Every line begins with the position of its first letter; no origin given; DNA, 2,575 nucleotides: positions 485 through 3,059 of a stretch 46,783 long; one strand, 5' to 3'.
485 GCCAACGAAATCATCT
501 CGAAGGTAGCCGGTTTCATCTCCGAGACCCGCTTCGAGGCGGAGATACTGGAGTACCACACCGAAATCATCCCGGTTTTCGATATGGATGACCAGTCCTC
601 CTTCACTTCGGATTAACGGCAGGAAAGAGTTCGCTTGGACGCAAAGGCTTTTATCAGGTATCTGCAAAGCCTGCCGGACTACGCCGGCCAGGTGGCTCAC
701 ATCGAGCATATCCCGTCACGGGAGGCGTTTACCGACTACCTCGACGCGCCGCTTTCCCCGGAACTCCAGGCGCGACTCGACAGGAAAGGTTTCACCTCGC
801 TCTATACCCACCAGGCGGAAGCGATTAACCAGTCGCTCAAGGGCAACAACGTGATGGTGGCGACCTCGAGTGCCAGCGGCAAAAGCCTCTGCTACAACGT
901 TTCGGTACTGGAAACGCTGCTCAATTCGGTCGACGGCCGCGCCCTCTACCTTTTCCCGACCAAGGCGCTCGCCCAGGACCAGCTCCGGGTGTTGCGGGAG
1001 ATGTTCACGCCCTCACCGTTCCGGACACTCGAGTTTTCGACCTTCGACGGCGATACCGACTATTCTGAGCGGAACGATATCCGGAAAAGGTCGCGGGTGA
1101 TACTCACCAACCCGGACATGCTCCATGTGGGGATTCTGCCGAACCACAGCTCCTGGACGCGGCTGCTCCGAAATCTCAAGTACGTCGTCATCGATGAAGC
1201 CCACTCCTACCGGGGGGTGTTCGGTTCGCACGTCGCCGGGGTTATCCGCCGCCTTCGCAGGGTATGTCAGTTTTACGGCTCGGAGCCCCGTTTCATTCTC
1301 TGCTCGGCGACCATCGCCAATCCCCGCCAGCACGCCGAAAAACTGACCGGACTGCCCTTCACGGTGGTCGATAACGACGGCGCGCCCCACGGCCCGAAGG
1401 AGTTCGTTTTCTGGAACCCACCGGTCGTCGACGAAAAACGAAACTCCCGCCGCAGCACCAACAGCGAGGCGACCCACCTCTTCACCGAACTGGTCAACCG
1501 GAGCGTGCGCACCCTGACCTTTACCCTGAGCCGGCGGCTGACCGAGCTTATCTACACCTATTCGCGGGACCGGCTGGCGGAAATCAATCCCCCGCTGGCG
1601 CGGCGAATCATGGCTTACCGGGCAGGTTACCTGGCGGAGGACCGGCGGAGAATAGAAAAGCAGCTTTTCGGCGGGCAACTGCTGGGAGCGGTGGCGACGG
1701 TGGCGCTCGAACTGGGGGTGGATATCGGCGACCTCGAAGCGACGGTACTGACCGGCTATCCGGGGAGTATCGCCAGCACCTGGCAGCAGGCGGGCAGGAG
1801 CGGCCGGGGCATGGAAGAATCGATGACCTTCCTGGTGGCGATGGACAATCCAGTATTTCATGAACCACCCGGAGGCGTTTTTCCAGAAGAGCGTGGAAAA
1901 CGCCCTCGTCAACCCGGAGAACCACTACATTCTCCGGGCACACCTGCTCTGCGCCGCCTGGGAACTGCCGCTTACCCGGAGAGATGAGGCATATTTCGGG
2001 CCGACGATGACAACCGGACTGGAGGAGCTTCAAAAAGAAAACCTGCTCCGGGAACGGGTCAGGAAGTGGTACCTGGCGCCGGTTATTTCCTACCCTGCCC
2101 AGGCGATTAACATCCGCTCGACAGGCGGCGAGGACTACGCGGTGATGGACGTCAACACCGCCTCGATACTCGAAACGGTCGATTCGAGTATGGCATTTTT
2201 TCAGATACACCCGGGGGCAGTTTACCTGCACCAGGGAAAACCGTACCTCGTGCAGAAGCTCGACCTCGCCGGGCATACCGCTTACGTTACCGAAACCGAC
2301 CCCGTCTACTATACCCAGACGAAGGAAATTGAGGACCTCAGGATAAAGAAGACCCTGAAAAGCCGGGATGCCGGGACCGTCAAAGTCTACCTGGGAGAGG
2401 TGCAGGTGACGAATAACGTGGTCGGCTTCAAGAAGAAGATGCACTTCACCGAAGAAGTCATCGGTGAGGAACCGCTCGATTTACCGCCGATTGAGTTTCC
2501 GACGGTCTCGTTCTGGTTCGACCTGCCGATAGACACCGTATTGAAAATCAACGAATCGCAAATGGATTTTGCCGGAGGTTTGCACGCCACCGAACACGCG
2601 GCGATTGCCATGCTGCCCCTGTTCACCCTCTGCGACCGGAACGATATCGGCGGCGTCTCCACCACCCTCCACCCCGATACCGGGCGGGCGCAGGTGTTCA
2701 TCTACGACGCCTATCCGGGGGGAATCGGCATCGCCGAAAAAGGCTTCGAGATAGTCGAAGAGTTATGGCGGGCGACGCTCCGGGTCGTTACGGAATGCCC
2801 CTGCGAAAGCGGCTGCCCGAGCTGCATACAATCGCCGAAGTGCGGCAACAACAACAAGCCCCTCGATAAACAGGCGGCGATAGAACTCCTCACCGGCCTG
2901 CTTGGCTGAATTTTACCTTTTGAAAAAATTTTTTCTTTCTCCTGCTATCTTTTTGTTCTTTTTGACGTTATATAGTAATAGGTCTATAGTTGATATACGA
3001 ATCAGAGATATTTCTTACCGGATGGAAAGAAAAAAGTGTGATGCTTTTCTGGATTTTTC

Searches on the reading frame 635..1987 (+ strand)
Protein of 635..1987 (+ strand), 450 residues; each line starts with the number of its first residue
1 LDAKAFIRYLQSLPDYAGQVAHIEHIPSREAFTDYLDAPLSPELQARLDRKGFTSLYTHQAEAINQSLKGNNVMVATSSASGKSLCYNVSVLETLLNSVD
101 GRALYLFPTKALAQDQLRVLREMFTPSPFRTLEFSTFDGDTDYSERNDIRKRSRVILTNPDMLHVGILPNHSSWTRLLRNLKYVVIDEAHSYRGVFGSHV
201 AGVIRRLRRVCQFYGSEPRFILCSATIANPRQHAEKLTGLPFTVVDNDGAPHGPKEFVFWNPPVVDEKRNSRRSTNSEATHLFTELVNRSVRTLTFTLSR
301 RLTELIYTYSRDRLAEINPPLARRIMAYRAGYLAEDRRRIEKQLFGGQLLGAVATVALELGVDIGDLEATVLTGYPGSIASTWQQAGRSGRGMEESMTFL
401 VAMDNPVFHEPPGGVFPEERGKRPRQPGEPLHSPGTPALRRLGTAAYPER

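Call 47: search_protein_families(library=pfam, proteins=[window:635-1987:+], max_evalue=0.00001)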
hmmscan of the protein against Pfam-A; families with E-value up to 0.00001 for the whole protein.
window:635-1987:+ (450 aa): 3 families
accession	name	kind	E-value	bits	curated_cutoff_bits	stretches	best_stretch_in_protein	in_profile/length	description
PF00270.35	DEAD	-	2.5e-32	112.4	26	1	58-229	2-163/167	DEAD/DEAH box helicase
PF00271.37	Helicase_C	-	8e-09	36.2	23.5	1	288-391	13-108/110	Helicase conserved C-terminal domain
PF04851.21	ResIII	-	5.4e-06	26.9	22.5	1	55-194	3-139/164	Type III restriction enzyme, res subunit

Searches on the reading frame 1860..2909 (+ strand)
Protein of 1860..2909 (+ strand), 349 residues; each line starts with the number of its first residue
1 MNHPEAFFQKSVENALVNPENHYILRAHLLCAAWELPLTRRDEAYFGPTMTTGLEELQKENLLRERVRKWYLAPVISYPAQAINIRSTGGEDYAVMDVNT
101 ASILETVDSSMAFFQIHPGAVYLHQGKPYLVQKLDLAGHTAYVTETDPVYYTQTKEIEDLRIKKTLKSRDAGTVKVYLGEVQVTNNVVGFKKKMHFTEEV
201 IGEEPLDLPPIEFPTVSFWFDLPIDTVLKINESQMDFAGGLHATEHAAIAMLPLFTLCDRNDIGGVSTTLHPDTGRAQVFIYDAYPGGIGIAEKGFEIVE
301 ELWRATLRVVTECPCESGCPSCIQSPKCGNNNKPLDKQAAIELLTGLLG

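Call 47: search_protein_families(library=pfam, proteins=[window:1860-2909:+], max_evalue=0.00001)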
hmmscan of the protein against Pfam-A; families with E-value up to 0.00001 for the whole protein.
window:1860-2909:+ (349 aa): 2 families
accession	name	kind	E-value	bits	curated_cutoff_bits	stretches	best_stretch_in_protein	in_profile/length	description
PF09369.15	MZB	-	5.6e-26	91.5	24.2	1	245-323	2-80/80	MrfA Zn-binding domain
PF22982.3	WHD_HRQ1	-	1.1e-15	58.8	27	1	17-88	1-70/70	ATP-dependent helicase HRQ1, winged helix domain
